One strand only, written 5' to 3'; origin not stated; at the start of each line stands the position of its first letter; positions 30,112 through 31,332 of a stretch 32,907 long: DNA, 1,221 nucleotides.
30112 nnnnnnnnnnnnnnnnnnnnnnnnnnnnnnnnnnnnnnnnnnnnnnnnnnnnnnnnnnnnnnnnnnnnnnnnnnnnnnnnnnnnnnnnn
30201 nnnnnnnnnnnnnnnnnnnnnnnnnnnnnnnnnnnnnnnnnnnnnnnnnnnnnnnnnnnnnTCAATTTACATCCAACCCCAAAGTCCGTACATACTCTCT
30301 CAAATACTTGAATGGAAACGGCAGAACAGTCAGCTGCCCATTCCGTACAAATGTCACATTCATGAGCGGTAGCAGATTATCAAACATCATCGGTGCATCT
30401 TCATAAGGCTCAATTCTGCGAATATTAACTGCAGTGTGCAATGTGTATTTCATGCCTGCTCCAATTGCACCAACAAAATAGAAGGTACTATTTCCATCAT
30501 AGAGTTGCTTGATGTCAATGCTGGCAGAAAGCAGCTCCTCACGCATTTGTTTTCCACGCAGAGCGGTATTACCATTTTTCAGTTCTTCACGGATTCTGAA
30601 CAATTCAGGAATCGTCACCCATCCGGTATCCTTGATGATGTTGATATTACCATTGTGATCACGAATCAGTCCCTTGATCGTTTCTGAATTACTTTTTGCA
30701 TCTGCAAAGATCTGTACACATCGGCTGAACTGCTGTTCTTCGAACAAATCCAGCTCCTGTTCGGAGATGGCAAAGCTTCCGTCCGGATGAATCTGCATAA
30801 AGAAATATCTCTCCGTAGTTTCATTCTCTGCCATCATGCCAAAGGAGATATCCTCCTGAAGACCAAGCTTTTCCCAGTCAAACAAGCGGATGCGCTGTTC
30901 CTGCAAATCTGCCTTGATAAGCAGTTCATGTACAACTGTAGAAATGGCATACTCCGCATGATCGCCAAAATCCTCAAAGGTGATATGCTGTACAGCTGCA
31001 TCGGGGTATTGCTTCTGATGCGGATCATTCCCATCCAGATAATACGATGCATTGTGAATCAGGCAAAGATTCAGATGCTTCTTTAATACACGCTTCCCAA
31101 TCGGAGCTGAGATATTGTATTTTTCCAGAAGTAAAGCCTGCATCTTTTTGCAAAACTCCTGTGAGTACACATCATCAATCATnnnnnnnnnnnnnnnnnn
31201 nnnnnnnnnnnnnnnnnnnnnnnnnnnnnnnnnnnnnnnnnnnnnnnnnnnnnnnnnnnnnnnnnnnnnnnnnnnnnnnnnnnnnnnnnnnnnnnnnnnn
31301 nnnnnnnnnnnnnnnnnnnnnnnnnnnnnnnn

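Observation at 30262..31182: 306-aa protein with Argonaute PIWI-like C-terminal motifs (candidate mini-PIWI)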

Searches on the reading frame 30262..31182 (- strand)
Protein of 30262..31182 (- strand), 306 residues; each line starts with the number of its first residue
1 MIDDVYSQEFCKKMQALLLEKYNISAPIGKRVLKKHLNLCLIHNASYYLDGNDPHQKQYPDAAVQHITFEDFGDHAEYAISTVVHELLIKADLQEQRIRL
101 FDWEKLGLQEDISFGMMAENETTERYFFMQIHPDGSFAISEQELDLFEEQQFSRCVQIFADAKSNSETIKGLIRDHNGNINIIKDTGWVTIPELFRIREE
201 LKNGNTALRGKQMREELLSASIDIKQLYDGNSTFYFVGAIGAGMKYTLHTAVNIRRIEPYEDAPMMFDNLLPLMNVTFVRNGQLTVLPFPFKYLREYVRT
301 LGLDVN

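Call 6: search_protein_families(library=pfam, proteins=[window:30262-31182:-], max_evalue=1)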
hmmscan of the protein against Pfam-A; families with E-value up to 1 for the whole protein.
window:30262-31182:- (306 aa): 0 families

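Call 7: search_protein_families(library=padloc, proteins=[window:30262-31182:-], max_evalue=1)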
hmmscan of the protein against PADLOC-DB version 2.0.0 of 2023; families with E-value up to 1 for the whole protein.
window:30262-31182:- (306 aa): 1 family
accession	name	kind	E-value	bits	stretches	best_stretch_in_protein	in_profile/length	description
PDLC04131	DdmE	-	1.8e-06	24.6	1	206-299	595-681/687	-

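Call 8: search_protein_families(library=ncbifam, proteins=[window:30262-31182:-], max_evalue=1)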
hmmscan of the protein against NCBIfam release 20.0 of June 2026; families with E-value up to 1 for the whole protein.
window:30262-31182:- (306 aa): 0 families

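Call 9: find_homologous_proteins(query=window:30265-31182:-)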
Query window:30265-31182:- (306 aa): 91 proteins with E <= 0.001 among 922 candidates.
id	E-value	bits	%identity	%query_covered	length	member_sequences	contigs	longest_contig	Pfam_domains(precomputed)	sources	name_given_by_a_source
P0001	7.3e-117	408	60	98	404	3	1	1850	-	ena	-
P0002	5.1e-111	389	58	97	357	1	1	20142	-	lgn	-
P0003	6.2e-111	388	58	97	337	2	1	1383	-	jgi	jgi:hypothetical protein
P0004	2.4e-110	386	58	95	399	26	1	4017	-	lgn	-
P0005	2.7e-110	386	58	98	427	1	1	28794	-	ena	-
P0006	3.3e-105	370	55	97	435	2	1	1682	-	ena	-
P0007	2.0e-104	367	57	98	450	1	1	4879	-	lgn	-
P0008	2.7e-103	363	54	99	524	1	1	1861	-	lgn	-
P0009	4.8e-102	359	55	97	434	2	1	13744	-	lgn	-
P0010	1.4e-101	358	56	97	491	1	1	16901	-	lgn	-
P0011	4.1e-101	356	54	98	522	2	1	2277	-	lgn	-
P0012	7.9e-101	355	53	98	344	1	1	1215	-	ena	-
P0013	2.6e-99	350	53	97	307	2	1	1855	-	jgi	-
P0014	1.1e-97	345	53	97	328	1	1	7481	-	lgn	-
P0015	1.9e-97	344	52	97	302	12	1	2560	-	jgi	-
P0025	4.7e-85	303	62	70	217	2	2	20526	-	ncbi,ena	-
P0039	3.2e-74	268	57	70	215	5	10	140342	-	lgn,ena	-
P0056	1.9e-64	236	40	98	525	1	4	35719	PF26635.1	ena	-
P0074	4.6e-51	192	39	89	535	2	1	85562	-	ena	-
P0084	1.8e-38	150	31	98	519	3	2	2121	-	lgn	-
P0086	3.3e-36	143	30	88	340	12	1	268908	-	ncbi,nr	ncbi:hypothetical protein CIRMBP1314_00032 [Enterococcus cecorum]|nr:hypothetical protein CIRMBP1314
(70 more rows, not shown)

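Call 12: search_protein_families(library=pfam, proteins=[P0056, P0074, P0008, P0011, P0084], max_evalue=1)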
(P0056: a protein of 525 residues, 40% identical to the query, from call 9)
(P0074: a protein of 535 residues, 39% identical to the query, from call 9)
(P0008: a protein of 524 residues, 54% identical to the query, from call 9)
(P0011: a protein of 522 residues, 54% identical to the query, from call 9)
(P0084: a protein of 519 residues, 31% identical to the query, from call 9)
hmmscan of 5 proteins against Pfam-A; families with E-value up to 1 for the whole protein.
P0056 (525 aa): 1 family
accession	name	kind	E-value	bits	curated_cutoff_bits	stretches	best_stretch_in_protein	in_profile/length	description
PF12811.12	BaxI_1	-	0.068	13.2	26.2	1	21-148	55-179/233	Bax inhibitor 1 like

P0074 (535 aa): 1 family
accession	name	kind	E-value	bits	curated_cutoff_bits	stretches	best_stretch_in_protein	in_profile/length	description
PF02590.22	SPOUT_MTase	-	0.22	11.9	27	1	168-250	11-96/154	Predicted SPOUT methyltransferase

P0008 (524 aa): 1 family
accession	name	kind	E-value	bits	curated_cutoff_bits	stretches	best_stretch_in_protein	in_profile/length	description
PF18659.6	CelTOS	-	0.065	14.1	27.2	1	196-257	6-73/122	Cell-traversal protein for ookinetes and sporozoites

P0011 (522 aa): 1 family
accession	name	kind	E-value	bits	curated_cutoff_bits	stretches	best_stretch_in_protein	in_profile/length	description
PF24705.1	DUF7668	-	0.15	13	27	1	192-228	14-50/100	Domain of unknown function (DUF7668)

P0084 (519 aa): 0 families

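Call 13: find_encoding_contigs(protein=P0074, flank=8000, max_places=3)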
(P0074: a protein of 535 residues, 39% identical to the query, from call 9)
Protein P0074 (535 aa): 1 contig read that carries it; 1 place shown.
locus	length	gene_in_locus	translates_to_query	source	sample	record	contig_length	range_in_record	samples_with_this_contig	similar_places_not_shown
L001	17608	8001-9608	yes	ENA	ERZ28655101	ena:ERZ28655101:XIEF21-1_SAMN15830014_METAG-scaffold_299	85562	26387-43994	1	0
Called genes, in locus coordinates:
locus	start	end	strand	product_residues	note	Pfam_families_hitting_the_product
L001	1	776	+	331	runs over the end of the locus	PF09556:RE_HaeIII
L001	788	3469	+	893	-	PF03235:GmrSD_N, PF07510:GmrSD_C, PF14088:DUF4268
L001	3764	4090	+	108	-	PF20040:DUF6442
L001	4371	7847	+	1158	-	-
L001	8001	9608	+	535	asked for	-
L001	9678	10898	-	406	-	PF18062:RE_AspBHI_N, PF04471:Mrr_cat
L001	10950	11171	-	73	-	PF13443:HTH_26, PF01381:HTH_3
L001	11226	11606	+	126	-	PF13560:HTH_31, PF12844:HTH_19 (weak), PF13443:HTH_26 (weak), PF01381:HTH_3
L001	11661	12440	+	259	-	PF03747:ADP_ribosyl_GH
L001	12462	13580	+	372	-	PF00079:Serpin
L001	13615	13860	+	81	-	-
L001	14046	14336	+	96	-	-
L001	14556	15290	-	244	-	-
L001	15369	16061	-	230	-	-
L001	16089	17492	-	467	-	PF16403:Bact_surface_Ig-like (faint), PF01183:Glyco_hydro_25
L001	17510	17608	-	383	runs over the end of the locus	PF13395:HNH_4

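Call 14: find_encoding_contigs(protein=P0010, flank=8000, max_places=3)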
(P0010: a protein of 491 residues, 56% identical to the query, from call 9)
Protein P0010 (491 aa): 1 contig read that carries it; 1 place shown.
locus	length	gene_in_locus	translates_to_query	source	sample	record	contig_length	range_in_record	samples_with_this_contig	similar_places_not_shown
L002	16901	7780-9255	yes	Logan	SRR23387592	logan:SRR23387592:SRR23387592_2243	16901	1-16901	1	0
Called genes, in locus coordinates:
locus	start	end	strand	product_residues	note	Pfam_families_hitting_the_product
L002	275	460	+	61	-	-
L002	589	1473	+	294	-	-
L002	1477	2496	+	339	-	PF18491:SRA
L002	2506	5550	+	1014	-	PF28530:DUF8426, PF07728:AAA_5, PF28529:McrB_lid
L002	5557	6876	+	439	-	PF10117:McrBC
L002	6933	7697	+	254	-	-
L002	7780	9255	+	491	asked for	-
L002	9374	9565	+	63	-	PF02604:PhdYeFM_antitox (faint)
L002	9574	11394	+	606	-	PF02384:N6_Mtase, PF01170:UPF0020 (weak)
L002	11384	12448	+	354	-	PF01420:Methylase_S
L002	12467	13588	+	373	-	PF03235:GmrSD_N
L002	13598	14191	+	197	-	-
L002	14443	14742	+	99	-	PF14267:DUF4357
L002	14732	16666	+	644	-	-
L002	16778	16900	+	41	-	?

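Call 19: search_protein_families(library=padloc, proteins=[L001:4371-7847:+, P0074, P0008, L002:6933-7697:+, P0010], max_evalue=0.1)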
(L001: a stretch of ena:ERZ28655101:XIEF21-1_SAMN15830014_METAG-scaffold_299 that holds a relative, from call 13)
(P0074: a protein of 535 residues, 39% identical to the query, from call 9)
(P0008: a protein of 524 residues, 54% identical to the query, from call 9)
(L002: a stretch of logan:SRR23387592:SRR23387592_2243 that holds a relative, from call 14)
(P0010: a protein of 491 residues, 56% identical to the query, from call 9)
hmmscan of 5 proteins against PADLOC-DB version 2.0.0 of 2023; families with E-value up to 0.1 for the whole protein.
L001:4371-7847:+ (1158 aa): 3 families
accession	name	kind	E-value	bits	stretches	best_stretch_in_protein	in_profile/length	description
PDLC04130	DdmD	-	7.2e-31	104.9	1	458-1103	493-1137/1190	-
PDLC01252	Cas3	-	0.0011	16.5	0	22-87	1-66/324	CAS-I; effector_G3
PDLC01224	Cas11f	-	0.011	13.8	1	659-705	19-64/87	CAS-III-F; effector_SS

P0074 (535 aa): 0 families

P0008 (524 aa): 1 family
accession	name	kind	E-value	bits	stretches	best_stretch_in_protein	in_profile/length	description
PDLC04131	DdmE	-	7.5e-07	25.8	2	142-317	229-412/687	-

L002:6933-7697:+ (254 aa): 1 family
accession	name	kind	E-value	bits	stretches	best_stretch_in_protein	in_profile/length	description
PDLC01285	Cas8b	-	0.038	11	1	2-72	133-182/483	CAS-I-B; effector_LS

P0010 (491 aa): 0 families

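Call 21: find_encoding_contigs(protein=P0086, flank=7000, max_places=2)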
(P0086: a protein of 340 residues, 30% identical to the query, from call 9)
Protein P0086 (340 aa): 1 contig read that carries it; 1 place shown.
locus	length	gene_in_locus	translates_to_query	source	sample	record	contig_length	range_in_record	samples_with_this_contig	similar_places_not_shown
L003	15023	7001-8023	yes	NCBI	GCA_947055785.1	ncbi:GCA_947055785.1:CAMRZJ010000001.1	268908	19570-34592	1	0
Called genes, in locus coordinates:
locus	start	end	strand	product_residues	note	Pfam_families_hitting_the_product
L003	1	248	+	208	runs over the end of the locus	PF11667:DUF3267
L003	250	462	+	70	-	-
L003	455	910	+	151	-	PF00293:NUDIX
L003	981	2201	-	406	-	-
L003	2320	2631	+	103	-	-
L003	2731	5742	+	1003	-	-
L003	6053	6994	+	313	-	-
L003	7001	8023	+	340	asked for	-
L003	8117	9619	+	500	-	PF13302:Acetyltransf_3 (faint)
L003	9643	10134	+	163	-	-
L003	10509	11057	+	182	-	PF13302:Acetyltransf_3, PF00583:Acetyltransf_1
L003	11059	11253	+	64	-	-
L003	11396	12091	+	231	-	PF14243:R2K_3, PF18299:R2K_2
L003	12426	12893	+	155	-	-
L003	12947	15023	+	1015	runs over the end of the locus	PF13091:PLDc_2, PF00270:DEAD, PF04851:ResIII, PF18766:SWI2_SNF2, PF00271:Helicase_C, PF26350:DUF8090, PF11907:DUF3427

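Call 22: find_encoding_contigs(protein=P0002, flank=7000, max_places=2)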
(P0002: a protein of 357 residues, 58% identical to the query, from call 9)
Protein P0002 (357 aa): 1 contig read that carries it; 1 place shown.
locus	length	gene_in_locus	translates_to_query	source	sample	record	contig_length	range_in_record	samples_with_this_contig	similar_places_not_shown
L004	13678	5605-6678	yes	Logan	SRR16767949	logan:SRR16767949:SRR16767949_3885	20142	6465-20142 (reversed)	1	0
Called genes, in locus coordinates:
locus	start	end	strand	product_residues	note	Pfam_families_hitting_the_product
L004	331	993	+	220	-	-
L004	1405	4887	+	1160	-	-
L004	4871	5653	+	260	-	-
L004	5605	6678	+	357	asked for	-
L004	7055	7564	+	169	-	-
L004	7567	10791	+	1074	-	PF00078:RVT_1 (weak), PF24391:HD-CE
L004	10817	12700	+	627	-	PF25164:CoiA_N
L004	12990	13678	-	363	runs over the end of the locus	PF04055:Radical_SAM, PF13353:Fer4_12 (faint)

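Call 23: find_encoding_contigs(protein=P0005, flank=7000, max_places=2)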
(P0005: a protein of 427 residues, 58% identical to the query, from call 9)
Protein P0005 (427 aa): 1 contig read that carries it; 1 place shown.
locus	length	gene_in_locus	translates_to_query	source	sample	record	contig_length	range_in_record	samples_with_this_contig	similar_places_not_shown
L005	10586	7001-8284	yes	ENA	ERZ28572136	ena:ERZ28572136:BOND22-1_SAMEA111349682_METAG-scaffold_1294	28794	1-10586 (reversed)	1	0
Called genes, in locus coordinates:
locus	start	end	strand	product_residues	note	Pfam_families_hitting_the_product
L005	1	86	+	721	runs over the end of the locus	PF20442:BrxL_N, PF13337:BrxL_ATPase, PF05362:Lon_C (weak)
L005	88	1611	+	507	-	-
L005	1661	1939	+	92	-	-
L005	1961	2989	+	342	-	PF28530:DUF8426, PF04471:Mrr_cat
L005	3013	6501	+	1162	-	-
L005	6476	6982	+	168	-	-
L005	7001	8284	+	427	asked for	-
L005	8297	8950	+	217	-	PF05168:HEPN (faint)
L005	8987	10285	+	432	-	-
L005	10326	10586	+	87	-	?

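Call 28: search_solved_structures(query=A1, max_evalue=10, show_alignments=2)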
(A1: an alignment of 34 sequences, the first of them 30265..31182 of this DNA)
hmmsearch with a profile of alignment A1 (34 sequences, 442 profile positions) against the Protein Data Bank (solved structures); distinct sequences matched with E-value up to 10: 5.
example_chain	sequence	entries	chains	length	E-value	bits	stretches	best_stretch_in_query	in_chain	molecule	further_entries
9iw3_A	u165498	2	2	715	2.4e-42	148.6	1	47-438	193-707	DdmE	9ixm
8u0j_A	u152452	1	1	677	1.5e-22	83.4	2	38-233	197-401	DdmE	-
8u3k_E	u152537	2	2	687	1.6e-22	83.3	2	38-233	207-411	DdmE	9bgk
9ezy_B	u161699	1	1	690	1.6e-22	83.3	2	38-233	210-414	Vibrio cholerae DdmE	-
9zmk_A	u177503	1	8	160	0.0042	19.3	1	246-335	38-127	Spindle assembly abnormal 6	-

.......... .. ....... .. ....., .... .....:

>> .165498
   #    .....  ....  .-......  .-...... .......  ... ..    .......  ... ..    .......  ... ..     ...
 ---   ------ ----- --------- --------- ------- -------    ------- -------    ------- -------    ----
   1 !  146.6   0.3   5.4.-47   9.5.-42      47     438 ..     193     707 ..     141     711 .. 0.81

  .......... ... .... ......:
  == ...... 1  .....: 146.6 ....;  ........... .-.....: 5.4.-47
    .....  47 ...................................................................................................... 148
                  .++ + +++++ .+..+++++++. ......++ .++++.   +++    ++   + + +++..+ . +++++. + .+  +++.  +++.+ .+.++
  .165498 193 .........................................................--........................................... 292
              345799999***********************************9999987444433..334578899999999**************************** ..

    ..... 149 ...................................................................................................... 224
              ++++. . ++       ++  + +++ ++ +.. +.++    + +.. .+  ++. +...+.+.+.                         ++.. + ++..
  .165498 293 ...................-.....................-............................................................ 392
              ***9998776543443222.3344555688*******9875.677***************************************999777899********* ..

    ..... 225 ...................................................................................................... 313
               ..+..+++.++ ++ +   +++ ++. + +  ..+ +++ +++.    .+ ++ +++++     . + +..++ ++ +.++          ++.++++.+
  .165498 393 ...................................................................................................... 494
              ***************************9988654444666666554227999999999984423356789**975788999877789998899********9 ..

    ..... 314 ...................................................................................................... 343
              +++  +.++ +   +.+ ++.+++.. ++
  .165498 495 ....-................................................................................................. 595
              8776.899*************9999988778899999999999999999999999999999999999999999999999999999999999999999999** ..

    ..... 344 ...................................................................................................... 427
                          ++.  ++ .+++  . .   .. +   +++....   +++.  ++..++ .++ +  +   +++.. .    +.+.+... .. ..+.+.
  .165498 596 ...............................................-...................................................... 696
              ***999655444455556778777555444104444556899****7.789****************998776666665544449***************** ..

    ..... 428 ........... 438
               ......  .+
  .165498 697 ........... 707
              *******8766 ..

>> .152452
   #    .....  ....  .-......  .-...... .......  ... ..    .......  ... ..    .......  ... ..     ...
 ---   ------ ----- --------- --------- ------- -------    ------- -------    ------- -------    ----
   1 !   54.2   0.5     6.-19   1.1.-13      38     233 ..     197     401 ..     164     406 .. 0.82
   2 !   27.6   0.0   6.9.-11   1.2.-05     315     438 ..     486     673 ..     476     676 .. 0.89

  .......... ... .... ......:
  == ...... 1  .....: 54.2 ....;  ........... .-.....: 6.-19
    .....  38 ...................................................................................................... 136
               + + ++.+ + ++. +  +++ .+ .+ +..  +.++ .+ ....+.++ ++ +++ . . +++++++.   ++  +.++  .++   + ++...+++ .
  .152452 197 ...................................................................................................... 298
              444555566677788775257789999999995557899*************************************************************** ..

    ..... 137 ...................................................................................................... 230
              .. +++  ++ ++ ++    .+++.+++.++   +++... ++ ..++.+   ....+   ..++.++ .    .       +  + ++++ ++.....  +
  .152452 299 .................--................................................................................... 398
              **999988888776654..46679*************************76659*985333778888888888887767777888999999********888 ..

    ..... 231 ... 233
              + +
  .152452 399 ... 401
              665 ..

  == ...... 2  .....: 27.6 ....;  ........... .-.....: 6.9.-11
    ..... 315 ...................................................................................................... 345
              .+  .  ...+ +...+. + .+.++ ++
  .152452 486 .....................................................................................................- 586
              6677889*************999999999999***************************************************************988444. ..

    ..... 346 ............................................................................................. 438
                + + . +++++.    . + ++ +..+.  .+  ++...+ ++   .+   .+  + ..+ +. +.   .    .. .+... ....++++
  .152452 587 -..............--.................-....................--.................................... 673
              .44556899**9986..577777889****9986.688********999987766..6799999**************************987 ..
